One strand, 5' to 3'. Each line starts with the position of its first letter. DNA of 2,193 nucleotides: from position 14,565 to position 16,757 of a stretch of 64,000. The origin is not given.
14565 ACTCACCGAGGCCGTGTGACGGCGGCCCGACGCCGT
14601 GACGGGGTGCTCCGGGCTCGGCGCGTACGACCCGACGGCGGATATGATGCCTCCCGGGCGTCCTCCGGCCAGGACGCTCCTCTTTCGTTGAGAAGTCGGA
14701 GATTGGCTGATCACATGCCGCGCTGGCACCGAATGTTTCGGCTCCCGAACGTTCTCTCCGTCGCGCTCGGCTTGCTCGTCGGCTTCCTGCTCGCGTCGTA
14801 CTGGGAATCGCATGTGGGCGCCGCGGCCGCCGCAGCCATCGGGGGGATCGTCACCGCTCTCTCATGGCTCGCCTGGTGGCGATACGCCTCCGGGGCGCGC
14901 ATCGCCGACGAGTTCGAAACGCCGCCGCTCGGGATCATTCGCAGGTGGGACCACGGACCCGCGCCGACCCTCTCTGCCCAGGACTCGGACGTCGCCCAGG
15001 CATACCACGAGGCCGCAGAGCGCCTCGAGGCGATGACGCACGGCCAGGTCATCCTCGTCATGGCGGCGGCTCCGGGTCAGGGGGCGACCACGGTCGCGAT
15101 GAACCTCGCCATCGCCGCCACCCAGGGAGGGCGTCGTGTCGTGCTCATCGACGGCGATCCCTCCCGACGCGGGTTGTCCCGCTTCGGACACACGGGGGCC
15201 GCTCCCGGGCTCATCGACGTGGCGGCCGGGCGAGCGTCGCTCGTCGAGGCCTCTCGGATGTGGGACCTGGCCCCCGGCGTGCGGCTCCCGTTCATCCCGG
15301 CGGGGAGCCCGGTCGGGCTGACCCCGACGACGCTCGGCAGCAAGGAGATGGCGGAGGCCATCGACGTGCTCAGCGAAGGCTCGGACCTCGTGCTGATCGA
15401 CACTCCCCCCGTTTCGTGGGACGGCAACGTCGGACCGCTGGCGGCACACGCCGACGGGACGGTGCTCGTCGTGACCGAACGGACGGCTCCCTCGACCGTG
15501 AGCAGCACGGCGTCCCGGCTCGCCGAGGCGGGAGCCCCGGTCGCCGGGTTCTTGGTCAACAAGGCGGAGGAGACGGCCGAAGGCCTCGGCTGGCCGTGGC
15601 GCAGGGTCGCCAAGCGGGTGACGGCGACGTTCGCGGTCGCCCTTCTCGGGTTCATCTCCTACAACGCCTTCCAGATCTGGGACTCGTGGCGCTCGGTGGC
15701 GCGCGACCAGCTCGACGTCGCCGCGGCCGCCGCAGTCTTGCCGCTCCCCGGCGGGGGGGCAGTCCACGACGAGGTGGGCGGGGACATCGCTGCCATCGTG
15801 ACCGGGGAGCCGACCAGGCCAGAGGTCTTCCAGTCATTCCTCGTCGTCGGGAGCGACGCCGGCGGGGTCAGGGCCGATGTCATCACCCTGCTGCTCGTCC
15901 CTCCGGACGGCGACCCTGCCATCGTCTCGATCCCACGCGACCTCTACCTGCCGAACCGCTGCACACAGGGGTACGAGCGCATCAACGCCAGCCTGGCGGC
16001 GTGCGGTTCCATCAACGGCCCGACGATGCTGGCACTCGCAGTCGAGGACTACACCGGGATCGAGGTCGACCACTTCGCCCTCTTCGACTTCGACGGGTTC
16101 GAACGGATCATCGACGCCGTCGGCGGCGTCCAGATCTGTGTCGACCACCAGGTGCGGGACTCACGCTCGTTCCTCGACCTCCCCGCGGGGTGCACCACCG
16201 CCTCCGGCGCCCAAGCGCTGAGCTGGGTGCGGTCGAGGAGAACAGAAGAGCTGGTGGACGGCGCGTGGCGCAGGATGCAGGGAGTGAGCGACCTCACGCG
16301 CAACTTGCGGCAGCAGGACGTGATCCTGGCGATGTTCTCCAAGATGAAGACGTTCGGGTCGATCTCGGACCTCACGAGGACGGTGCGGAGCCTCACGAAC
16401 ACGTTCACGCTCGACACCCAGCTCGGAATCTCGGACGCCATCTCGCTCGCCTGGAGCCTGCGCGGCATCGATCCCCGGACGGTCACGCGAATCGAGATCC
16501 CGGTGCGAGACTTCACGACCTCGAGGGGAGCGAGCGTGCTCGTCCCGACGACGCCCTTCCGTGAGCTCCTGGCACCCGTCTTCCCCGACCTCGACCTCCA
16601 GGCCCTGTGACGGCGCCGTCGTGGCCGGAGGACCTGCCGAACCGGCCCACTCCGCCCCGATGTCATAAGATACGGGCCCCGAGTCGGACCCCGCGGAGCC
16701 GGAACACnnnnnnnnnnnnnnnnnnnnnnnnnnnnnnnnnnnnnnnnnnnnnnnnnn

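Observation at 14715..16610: Single polypeptide fusing a Walker A-defective BY-kinase/MinD-like domain to an LCP (LytR-CpsA-Psr) phosphotransferase domain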

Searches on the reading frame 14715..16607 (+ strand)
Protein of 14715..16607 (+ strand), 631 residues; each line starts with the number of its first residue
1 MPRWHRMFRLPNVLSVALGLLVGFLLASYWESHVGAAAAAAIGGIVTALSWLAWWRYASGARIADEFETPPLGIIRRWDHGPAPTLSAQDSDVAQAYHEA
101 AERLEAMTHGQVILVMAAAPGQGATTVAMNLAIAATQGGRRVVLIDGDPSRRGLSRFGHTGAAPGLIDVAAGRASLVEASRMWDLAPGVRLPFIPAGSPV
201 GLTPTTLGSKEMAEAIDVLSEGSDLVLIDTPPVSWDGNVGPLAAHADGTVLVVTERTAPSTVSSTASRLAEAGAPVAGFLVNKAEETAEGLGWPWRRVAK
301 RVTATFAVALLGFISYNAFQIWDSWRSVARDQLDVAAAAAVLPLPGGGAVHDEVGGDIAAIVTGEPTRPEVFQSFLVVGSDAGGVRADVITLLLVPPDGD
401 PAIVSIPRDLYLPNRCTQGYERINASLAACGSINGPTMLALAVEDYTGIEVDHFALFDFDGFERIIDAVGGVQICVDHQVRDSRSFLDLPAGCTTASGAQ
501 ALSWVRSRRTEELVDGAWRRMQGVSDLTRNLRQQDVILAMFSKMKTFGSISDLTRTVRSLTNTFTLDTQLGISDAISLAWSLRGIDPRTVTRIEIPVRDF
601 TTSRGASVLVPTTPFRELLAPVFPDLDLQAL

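Call 3: search_protein_families(library=pfam, proteins=[window:14715-16607:+], max_evalue=1)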
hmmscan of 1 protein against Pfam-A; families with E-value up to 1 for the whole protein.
window:14715-16607:+ (631 aa): 10 families
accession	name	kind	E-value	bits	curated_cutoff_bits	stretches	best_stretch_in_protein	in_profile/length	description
PF03816.19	LytR_cpsA_psr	-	3.3e-29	102.4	24.6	1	386-545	1-149/150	LytR_cpsA_psr family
PF13614.12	AAA_31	-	5.1e-05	23.7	27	1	111-233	2-128/177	AAA domain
PF01656.29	CbiA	-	8.8e-05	22.9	25.4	1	116-261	4-54/125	CobQ/CobB/MinD/ParA nucleotide binding domain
PF10609.15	ParA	-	0.00015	21.7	27.1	1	111-148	4-41/246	NUBPL iron-transfer P-loop NTPase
PF09140.17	MipZ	-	0.003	17.3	20.7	1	113-157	3-47/262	ATPase MipZ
PF01583.26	APS_kinase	-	0.054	14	21.1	1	113-156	4-47/152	Adenylylsulphate kinase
PF06564.18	CBP_BcsQ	-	0.083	12.8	21.3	1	120-255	11-147/234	Cellulose biosynthesis protein BcsQ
PF15644.12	Gln_amidase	-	0.11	14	24.1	1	71-146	42-109/114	Papain fold toxin 1, glutamine deamidase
PF20720.3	nSTAND3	-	0.15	12.2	27.2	1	96-145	6-51/155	Novel STAND NTPase 3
PF06414.18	Zeta_toxin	-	0.31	10.9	22.3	0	112-151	17-55/199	Zeta toxin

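Call 4: search_protein_families(library=ncbifam, proteins=[window:14715-16607:+], max_evalue=1)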
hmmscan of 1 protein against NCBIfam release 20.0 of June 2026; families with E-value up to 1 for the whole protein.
window:14715-16607:+ (631 aa): 31 families (the best 25 are shown)
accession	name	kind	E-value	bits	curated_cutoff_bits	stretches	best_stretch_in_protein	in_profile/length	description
TIGR00350.1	lytR_cpsA_psr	domain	3e-23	82.7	62.3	1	386-545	2-151/152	LCP family glycopolymer transferase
TIGR01007.1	eps_fam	subfamily_domain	3.8e-18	65.8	108.05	1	111-289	18-195/204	polysaccharide biosynthesis tyrosine autokinase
TIGR03018.1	pepcterm_TyrKin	hypoth_equivalog_domain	2.1e-17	63.2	230.65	1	103-271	28-198/207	XrtA-associated tyrosine autokinase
TIGR01005.1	eps_transp_fam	subfamily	1.9e-16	59.5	411.7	1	98-287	534-721/754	exopolysaccharide transport protein family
TIGR03029.1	EpsG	equivalog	2.9e-16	59.5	313.8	1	108-282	101-273/274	chain length determinant protein tyrosine kinase EpsG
NF006897.1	PRK09379.1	equivalog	1.2e-13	51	441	1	378-562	65-236/298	polyisoprenyl-teichoic acid--peptidoglycan teichoic acid transferase TagU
NF008568.0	PRK11519.1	equivalog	1.2e-13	50.1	1068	1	110-284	526-698/720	tyrosine-protein kinase Wzc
NF051849.1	LCP_trans_Cps2A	equivalog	7.2e-11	41.9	650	1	406-578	261-417/477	LCP family glycopolymer transferase CpsA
TIGR01969.1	minD_arch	subfamily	1e-10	41.2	201.75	1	112-290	2-176/251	cell division ATPase MinD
TIGR03815.1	CpaE_hom_Actino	equivalog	1.3e-10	41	154.45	1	86-266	89-264/340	septum site-determining protein Ssd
NF041546.1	ParA_partition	equivalog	2.8e-09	36.8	180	2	119-150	8-39/203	ParA family partition ATPase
NF007350.0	PRK09841.1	equivalog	3.3e-09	35.4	1248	1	108-284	529-703/726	tyrosine-protein kinase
NF047591.1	ligase_LytR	equivalog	1.4e-06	27.9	450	1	389-570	82-261/336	glycopolymer--peptidoglycan transferase LytR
TIGR03371.1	cellulose_yhjQ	equivalog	9.6e-06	25.2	157.85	1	111-284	2-178/246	cellulose biosynthesis protein BcsQ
NF004629.0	PRK05973.1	equivalog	2.5e-05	23.4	156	1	94-145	48-98/237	DNA helicase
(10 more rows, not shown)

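Call 5: find_homologous_proteins(query=window:14715-16607:+, max_evalue=0.00001)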
Query window:14715-16607:+ (631 aa): 453 proteins with E <= 0.00001 among 8000 candidates; the best 120 are listed.
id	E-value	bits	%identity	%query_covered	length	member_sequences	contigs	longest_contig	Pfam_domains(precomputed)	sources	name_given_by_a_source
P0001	0.0e+0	1379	100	99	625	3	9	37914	PF03816.20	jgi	jgi:LCP family protein required for cell wall assembly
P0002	0.0e+0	1202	86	99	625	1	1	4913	PF03816.20,PF13614.13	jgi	jgi:LCP family protein required for cell wall assembly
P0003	2.0e-215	735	56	98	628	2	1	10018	PF03816.20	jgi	jgi:LCP family protein required for cell wall assembly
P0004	2.4e-215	735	56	99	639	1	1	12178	PF03816.20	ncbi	ncbi:MAG: LCP family protein [Acidimicrobiia bacterium]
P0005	2.0e-213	728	55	99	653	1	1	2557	PF03816.20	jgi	jgi:LCP family protein required for cell wall assembly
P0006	2.0e-213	728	56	99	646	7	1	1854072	PF01656.30,PF03816.20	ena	-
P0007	1.6e-209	715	56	99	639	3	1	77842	PF10609.16,PF03816.20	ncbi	-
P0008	3.5e-209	714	55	99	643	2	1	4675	PF10609.16,PF03816.20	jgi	-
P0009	4.4e-209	714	55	99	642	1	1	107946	PF03816.20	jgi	jgi:LCP family protein required for cell wall assembly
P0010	1.5e-208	712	55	99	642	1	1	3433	PF10609.16,PF03816.20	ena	-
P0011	2.7e-208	711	55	99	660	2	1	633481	PF03816.20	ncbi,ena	-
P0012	3.1e-208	711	55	99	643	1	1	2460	PF03816.20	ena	-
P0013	3.4e-208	711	54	99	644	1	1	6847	PF10609.16,PF03816.20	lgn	-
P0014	5.5e-208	710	57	99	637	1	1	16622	PF10609.16,PF03816.20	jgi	jgi:LCP family protein required for cell wall assembly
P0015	7.2e-208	710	54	99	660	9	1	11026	PF10609.16,PF03816.20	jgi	-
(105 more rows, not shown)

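Call 18: find_related_loci(query=A1, collection=genome_contigs, flank=8000)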
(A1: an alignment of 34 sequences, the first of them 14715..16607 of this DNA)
Query A1 (631 aa) in genome_contigs; peptide patterns used: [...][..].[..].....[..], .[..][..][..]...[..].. (x = any residue, [..] = any of these).
600 stretches matched a pattern (row limit reached: there are more); 564 encode a relative of the query (tblastn E <= 1e-3); the best 80 are kept; 80 distinct loci.
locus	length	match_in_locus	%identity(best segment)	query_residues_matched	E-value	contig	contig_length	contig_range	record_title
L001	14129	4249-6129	55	3-626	0e+0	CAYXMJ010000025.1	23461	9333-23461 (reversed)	MAG TPA_asm: uncultured Acidimicrobiaceae bacterium isolate binchicken_co373_9 genome assembly, contig: NODE_348_length_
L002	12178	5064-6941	56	7-626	0e+0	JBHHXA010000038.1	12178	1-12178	MAG: Acidimicrobiia bacterium isolate D_3_bin.12 NODE_2255_length_12178_cov_4.943661, whole genome shotgun sequence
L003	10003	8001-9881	54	3-626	0e+0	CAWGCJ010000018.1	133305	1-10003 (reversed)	MAG: uncultured Acidimicrobiia bacterium isolate MFD03804.bin.2.108 genome assembly, contig: contig_7645, whole genome s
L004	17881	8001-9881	50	3-626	0e+0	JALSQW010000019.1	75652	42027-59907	MAG: Acidimicrobiia bacterium isolate 356-308_maxbin2_scaf2bin.115 356-308_scaffold_164_c1, whole genome shotgun sequenc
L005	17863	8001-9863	49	3-623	0e+0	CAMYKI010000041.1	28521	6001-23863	MAG: uncultured Acidimicrobiaceae bacterium isolate FCS_M_Acidobacteriota_18 genome assembly, contig: scaffold_1331, who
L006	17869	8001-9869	50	2-623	0e+0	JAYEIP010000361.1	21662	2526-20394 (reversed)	MAG: Actinomycetota bacterium isolate MAG188 MAG188_361, whole genome shotgun sequence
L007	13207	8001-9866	50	5-626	2e-180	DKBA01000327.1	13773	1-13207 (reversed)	MAG TPA_asm: Acidimicrobiia bacterium UBA6912 UBA6912_contig_8924, whole genome shotgun sequence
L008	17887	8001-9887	46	4-626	2e-176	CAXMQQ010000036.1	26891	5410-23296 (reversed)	MAG: uncultured Acidimicrobiia bacterium isolate 10C-St20-MC-01_bin.8.orig genome assembly, contig: k141_453933, whole g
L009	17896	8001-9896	47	1-626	3e-174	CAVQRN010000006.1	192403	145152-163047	MAG: uncultured Actinomycetota bacterium isolate MFD09779.bin.2.174 genome assembly, contig: contig_42603, whole genome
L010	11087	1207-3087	48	2-626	1e-173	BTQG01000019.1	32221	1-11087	MAG: Acidimicrobiia bacterium BMS9Abin07 DNA, NODE_289_length_32221, whole genome shotgun sequence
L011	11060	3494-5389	45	1-626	2e-169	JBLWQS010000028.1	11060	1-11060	MAG: Acidimicrobiia bacterium isolate Y21vigr1_06 NODE_28_length_11060_cov_4.177647, whole genome shotgun sequence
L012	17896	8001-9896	44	1-626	4e-160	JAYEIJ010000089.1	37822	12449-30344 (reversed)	MAG: Actinomycetota bacterium isolate MAG194 MAG194_89, whole genome shotgun sequence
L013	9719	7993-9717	45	4-572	8e-153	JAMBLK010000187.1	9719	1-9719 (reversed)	MAG: Actinomycetes bacterium isolate H2.bin.94 k83_1040814, whole genome shotgun sequence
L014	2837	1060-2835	45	2-586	2e-160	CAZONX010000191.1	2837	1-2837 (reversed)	MAG TPA_asm: uncultured Acidimicrobiaceae bacterium isolate SRP155585_co2_211 genome assembly, contig: NODE_47195_length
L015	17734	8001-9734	46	51-619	3e-149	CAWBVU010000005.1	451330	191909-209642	MAG: uncultured Acidimicrobiia bacterium isolate MFD09779.bin.1.363 genome assembly, contig: contig_8158, whole genome s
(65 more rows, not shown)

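Call 36: predict_structure(alignment_id=A1)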
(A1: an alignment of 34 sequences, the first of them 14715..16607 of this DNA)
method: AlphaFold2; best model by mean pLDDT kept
length: 631 residues; sequences in the alignment: 34
mean_pLDDT: 82.6   pTM: 0.56
mean pLDDT of the five models: 82.6, 81.1, 81.1, 80.1, 78.1
residues with pLDDT >= 90: 156; 70-90: 392; 50-70: 68; < 50: 15
segments of 3 or more residues with pLDDT < 50: 287-291, 347-351
pLDDT, mean of each block of 10 residues (from residue 1): 58 85 84 81 89 73 61 84 83 91 82 89 89 92 88 71 87 90 88 89 82 91 91 71 89 82 87 88 61 70 87 84 82 88 63 65 74 88 86 85 90 89 92 92 91 89 85 90 90 92 88 92 78 84 71 73 82 68 71 89 87 88 69 43
secondary structure, 60 per line:
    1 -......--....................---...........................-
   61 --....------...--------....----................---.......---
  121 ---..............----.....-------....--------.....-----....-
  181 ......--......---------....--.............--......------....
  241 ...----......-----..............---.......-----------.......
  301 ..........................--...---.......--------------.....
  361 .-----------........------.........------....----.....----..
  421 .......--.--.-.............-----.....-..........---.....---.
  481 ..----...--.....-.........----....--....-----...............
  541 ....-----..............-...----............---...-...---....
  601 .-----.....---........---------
elements in order: H2-7 H10-29 H33-59 H63-66 E73-75 H84-87 H92-107 E111-117 H124-137 E142-146 H154-157 H166-170 H176-179 E181-186 E189-194 H204-207 H210-222 E225-230 H237-243 E248-253 H259-272 E276-282 H294-326 E329-331 H335-341 H356-361 E373-380 E387-395 E402-405 E410-414 E419-422 H423-427 H435-447 E453-457 H459-468 E472-476 E480-482 E487-489 E492-496 H498-506 E511-514 E517-520 H526-544 H550-563 E565-567 H572-583 E591-593 E597-601 E607-611 H615-622

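Call 39: fold_search(model_id=the predicted structure, library=pdb)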
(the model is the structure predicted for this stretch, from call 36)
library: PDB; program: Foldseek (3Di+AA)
matches with E <= 10: 1486; with E <= 0.001: 160
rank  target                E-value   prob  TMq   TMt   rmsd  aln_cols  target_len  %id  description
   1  5v8c                  8.0e-18  1.00  0.34  0.73   5.8       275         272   29  LytR-Csp2A-Psr enzyme from Actinomyces oris (released 2018-04-11)
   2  8qty                  1.7e-14  1.00  0.35  0.76   4.0       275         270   21  LytR LCP domain from Streptococcus dysgalactiae subs. dysgalactiae (released 2024-09-04)
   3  6uf3                  1.9e-14  1.00  0.34  0.79   4.1       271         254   20  Crystal structure of B. subtilis TagV (released 2020-01-29)
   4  6uf5                  4.9e-14  1.00  0.31  0.76   4.1       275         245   22  Crystal structure of B. subtilis TagT (released 2020-01-29)
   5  6mpt                  5.2e-14  1.00  0.31  0.74   4.3       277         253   23  TagT bound to LI-WTA (released 2018-10-17)
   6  6mps                  7.1e-14  1.00  0.32  0.74   4.2       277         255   22  TagT bound to LIIa-WTA (released 2018-10-17)
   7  6uex                  1.5e-13  1.00  0.34  0.81   3.2       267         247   23  Crystal structure of S. aureus LcpA in complex with octaprenyl-pyrophosphate-GlcNAc (released 2020-01-29)
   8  3okz_A                1.9e-13  1.00  0.34  0.68   4.0       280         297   21  Crystal Structure of protein gbs0355 from Streptococcus agalactiae, Northeast Structural Genomics Consortium Target Sa (released 2010-09-22)
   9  3tep                  2.2e-13  1.00  0.34  0.56   4.5       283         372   20  LytR-CPS2a-Psr family protein with bound octaprenyl pyrophosphate lipid and magnesium ion (released 2011-10-12)
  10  3la6_A                3.1e-13  1.00  0.33  0.76   2.3       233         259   23  Octameric kinase domain of the E. coli tyrosine kinase Wzc with bound ADP (released 2010-08-25)
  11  9r6b_I                3.6e-13  1.00  0.34  0.35   3.8       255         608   22  CPS secretion pathway Wza-Wzc (Conf 4) (released 2026-03-04)
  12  9r62_I                4.0e-13  1.00  0.34  0.35   4.4       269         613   21  CPS co-polymerase Wzc_C1 (released 2026-03-04)
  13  3la6_B                4.5e-13  1.00  0.32  0.76   2.4       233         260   23  Octameric kinase domain of the E. coli tyrosine kinase Wzc with bound ADP (released 2010-08-25)
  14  3okz_B                4.7e-13  1.00  0.33  0.67   3.7       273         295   22  Crystal Structure of protein gbs0355 from Streptococcus agalactiae, Northeast Structural Genomics Consortium Target Sa (released 2010-09-22)
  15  3la6_F                5.2e-13  1.00  0.33  0.77   3.4       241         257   23  Octameric kinase domain of the E. coli tyrosine kinase Wzc with bound ADP (released 2010-08-25)
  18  3la6_G                7.5e-13  1.00  0.32  0.76   2.5       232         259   23  Octameric kinase domain of the E. coli tyrosine kinase Wzc with bound ADP (released 2010-08-25)
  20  3la6_P                7.9e-13  1.00  0.31  0.73   4.0       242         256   24  Octameric kinase domain of the E. coli tyrosine kinase Wzc with bound ADP (released 2010-08-25)
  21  3la6_D                8.4e-13  1.00  0.33  0.77   2.3       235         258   22  Octameric kinase domain of the E. coli tyrosine kinase Wzc with bound ADP (released 2010-08-25)
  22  4jlv                  8.8e-13  1.00  0.33  0.87   2.1       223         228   22  Crystal structure of the chimerical protein CapA1B1 in complex with ADP-Mg (released 2014-02-05)
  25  3la6_O                9.8e-13  1.00  0.32  0.75   2.5       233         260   22  Octameric kinase domain of the E. coli tyrosine kinase Wzc with bound ADP (released 2010-08-25)
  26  9exo_B                9.8e-13  1.00  0.33  0.37   4.3       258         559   19  Wzc-K540M-2YE MgADP C1 (released 2025-04-23)
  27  7nhr_B                1.1e-12  1.00  0.33  0.37   4.2       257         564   19  Putative transmembrane protein Wzc K540M C1 (released 2021-08-25)
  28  7nhr_A                1.1e-12  1.00  0.33  0.32   4.3       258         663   19  Putative transmembrane protein Wzc K540M C1 (released 2021-08-25)
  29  3la6_J                1.1e-12  1.00  0.33  0.77   2.3       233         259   24  Octameric kinase domain of the E. coli tyrosine kinase Wzc with bound ADP (released 2010-08-25)
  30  3la6_L                1.3e-12  1.00  0.33  0.76   2.3       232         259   23  Octameric kinase domain of the E. coli tyrosine kinase Wzc with bound ADP (released 2010-08-25)
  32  3la6_E                1.3e-12  1.00  0.32  0.75   2.4       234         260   22  Octameric kinase domain of the E. coli tyrosine kinase Wzc with bound ADP (released 2010-08-25)
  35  3la6_M                1.9e-12  1.00  0.32  0.74   3.3       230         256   23  Octameric kinase domain of the E. coli tyrosine kinase Wzc with bound ADP (released 2010-08-25)
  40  7nhr_E                2.4e-12  1.00  0.33  0.39   4.3       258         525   18  Putative transmembrane protein Wzc K540M C1 (released 2021-08-25)
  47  3la6_I                3.0e-12  1.00  0.33  0.76   2.3       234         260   23  Octameric kinase domain of the E. coli tyrosine kinase Wzc with bound ADP (released 2010-08-25)
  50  7nhr_C                3.8e-12  1.00  0.34  0.38   4.1       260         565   18  Putative transmembrane protein Wzc K540M C1 (released 2021-08-25)
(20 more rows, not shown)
